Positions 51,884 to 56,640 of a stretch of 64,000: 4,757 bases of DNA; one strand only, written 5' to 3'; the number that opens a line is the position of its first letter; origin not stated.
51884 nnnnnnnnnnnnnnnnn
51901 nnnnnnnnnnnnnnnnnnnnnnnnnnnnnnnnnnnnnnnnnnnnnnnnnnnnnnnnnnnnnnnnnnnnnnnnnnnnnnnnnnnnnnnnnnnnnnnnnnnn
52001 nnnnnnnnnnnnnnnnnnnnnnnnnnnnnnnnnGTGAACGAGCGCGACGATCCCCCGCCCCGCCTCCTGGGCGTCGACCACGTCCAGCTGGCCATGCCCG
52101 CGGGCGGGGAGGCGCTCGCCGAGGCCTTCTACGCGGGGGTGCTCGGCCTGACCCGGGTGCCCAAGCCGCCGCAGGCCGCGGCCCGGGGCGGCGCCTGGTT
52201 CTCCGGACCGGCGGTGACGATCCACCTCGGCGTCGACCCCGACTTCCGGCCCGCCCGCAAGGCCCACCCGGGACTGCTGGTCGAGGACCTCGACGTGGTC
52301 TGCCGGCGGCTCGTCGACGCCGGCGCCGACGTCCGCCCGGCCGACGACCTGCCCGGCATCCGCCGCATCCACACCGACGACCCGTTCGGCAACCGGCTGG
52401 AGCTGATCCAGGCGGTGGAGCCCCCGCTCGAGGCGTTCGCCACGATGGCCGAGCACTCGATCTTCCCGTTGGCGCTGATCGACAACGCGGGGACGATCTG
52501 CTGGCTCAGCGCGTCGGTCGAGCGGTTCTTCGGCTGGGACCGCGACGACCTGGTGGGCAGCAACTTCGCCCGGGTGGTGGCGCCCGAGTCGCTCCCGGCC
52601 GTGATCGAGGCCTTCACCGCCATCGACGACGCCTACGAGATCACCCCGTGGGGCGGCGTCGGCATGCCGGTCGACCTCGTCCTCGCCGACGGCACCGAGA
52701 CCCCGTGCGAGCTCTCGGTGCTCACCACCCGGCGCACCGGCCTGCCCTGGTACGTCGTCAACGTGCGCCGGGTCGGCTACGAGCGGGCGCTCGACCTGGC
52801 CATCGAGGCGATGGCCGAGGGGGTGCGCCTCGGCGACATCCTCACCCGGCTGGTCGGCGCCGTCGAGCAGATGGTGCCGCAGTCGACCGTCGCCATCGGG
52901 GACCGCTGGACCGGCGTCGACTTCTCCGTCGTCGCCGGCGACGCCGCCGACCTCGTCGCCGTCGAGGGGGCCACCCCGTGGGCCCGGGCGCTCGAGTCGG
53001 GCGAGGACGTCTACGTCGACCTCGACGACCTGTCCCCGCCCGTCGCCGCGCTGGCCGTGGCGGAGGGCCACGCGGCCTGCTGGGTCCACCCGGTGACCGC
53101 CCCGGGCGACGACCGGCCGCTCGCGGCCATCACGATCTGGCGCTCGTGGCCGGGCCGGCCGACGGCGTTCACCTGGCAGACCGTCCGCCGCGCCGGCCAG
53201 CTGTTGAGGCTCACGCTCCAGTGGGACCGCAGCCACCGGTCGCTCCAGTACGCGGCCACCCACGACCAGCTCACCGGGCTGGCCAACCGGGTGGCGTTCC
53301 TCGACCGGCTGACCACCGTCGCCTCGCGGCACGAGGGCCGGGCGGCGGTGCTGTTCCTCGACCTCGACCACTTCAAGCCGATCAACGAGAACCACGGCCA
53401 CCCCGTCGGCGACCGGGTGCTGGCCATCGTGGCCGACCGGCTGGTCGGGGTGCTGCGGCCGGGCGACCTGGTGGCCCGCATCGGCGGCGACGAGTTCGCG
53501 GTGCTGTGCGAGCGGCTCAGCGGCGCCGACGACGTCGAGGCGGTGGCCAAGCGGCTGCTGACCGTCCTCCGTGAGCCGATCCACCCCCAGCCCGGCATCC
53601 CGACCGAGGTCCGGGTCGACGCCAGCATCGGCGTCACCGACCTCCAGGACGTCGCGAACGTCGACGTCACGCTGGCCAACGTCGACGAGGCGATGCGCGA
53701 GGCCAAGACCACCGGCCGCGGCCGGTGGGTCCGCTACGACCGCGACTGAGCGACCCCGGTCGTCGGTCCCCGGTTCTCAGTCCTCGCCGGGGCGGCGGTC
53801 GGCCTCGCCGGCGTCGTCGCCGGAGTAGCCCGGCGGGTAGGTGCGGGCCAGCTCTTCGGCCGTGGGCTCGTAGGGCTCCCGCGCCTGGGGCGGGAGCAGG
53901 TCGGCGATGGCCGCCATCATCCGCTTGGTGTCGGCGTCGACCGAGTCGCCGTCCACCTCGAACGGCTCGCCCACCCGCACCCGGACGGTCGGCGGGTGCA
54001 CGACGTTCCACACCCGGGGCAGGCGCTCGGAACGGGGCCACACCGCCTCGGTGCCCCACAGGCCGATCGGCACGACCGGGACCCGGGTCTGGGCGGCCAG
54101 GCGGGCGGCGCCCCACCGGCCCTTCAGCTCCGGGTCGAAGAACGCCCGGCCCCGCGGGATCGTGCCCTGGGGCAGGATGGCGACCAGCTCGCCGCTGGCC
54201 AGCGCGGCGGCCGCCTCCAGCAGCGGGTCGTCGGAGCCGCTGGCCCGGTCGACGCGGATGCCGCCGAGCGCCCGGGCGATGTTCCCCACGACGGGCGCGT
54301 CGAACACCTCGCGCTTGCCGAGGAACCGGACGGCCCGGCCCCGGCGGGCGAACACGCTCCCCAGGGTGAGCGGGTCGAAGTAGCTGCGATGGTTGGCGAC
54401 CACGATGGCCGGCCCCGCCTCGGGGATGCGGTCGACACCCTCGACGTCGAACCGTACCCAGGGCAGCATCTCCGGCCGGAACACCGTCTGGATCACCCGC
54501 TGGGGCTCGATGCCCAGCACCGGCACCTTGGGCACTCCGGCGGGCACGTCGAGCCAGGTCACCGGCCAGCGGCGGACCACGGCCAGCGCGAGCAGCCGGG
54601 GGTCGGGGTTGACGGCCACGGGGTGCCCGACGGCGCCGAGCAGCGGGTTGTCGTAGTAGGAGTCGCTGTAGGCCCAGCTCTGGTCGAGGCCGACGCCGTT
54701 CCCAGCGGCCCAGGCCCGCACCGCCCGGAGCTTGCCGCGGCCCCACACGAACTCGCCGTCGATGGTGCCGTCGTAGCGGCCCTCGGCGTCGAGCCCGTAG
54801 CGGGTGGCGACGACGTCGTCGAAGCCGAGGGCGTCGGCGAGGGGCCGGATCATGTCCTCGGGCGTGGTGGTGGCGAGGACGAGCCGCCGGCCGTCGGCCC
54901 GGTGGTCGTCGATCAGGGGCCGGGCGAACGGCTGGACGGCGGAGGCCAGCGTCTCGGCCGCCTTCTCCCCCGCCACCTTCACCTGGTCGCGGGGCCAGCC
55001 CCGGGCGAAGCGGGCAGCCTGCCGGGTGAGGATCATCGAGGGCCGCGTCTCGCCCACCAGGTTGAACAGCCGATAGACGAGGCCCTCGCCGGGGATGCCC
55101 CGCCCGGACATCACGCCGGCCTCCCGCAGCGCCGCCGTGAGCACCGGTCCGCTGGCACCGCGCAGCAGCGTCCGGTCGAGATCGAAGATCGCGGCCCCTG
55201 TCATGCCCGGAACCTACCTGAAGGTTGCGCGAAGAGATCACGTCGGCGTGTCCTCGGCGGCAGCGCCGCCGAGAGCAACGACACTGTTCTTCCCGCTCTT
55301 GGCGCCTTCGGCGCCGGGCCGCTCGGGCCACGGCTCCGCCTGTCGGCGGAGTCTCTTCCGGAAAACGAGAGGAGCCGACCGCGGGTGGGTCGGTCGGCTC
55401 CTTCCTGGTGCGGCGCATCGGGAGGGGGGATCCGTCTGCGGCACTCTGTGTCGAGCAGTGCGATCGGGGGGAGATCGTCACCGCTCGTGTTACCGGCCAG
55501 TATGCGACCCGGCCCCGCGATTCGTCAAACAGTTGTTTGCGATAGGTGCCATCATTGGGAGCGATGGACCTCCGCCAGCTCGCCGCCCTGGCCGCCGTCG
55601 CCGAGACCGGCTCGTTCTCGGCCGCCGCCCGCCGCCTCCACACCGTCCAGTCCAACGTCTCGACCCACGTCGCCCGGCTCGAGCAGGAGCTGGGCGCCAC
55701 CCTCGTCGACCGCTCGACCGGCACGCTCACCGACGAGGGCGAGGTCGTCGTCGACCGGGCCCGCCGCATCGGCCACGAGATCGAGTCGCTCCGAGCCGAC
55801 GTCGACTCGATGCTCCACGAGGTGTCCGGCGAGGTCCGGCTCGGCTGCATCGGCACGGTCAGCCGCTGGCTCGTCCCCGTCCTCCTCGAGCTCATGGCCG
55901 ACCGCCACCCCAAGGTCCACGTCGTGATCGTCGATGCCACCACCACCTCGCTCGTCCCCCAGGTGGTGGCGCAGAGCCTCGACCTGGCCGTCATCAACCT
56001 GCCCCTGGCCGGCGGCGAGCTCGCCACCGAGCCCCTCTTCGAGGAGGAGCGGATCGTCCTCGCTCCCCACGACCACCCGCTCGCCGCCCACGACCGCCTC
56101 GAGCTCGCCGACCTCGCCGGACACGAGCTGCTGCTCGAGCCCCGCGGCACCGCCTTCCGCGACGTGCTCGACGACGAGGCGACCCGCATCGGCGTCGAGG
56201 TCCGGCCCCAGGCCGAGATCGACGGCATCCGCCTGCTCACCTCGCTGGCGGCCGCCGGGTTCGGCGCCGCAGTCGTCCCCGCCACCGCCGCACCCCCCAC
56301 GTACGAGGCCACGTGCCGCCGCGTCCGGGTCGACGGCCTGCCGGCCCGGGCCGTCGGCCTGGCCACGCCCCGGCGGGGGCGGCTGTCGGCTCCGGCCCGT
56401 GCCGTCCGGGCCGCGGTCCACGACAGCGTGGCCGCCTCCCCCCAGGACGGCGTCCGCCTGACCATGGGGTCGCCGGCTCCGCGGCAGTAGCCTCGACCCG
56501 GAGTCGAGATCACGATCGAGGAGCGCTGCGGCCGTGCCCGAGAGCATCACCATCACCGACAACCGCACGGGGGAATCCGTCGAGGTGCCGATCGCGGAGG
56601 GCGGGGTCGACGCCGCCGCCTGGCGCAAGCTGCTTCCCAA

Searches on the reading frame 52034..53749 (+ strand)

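Call 10: search_protein_families(library=pfam, proteins=[window:52034-53749:+], max_evalue=0.001)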
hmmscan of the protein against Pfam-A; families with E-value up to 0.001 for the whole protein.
window:52034-53749:+ (571 aa): 5 families
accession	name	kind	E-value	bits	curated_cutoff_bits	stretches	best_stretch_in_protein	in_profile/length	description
PF00990.26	GGDEF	-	1.2e-37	129.6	23.8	1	408-563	1-160/161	Diguanylate cyclase, GGDEF domain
PF00989.32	PAS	-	7.7e-07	29.6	22.6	1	135-187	3-58/113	PAS fold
PF18029.7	Glyoxalase_6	-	2.4e-06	28.6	23.6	1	30-124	13-105/106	Glyoxalase-like domain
PF08448.16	PAS_4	-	0.00016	22.3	23.1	0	140-193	2-55/110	PAS fold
PF00903.31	Glyoxalase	-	0.00065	20.5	20.6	0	29-124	15-121/121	Glyoxalase/Bleomycin resistance protein/Dioxygenase superfamily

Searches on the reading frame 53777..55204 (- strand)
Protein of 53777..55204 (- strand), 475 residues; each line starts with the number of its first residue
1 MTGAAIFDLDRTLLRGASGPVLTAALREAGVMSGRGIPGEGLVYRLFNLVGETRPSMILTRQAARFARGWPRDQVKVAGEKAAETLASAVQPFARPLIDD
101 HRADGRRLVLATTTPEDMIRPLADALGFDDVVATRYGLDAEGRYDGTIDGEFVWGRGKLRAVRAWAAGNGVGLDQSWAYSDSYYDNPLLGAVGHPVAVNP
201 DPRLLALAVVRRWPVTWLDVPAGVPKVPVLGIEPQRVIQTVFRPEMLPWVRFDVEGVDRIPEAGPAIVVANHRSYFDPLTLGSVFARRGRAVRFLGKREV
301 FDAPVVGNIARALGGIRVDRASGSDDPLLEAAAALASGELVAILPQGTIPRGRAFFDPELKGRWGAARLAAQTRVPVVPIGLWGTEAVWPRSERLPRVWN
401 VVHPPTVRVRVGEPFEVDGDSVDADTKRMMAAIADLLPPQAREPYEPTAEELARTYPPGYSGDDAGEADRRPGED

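Call 10: search_protein_families(library=pfam, proteins=[window:53777-55204:-], max_evalue=0.001)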
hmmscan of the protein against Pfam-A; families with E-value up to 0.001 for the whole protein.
window:53777-55204:- (475 aa): 3 families
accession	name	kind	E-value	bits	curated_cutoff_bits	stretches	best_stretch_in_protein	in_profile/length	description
PF12710.13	HAD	-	6.8e-28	98.8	27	1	5-189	1-188/189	haloacid dehalogenase-like hydrolase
PF01553.26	Acyltransferase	-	4.6e-27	94.9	23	1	251-382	1-131/132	Acyltransferase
PF00702.32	Hydrolase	-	0.00097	20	26.4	0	4-136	3-145/191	haloacid dehalogenase-like hydrolase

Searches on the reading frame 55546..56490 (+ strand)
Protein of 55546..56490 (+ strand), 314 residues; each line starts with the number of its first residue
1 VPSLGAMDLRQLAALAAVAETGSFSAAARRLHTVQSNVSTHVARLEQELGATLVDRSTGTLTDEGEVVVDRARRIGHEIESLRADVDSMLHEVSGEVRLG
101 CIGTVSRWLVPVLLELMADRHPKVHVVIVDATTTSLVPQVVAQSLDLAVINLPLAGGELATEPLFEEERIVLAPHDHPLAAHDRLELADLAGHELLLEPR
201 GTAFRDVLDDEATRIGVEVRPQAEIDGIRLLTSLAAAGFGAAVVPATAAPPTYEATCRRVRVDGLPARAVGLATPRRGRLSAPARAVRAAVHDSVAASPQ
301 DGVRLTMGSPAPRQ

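Call 10: search_protein_families(library=pfam, proteins=[window:55546-56490:+], max_evalue=0.001)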
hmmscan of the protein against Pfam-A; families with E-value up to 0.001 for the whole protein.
window:55546-56490:+ (314 aa): 2 families
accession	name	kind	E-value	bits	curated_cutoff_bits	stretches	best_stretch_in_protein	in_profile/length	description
PF03466.25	LysR_substrate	-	4.4e-40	137.7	28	1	92-294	3-207/209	LysR substrate binding domain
PF00126.33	HTH_1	-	1.3e-19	70.4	26.6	1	9-66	1-60/60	Bacterial regulatory helix-turn-helix protein, lysR family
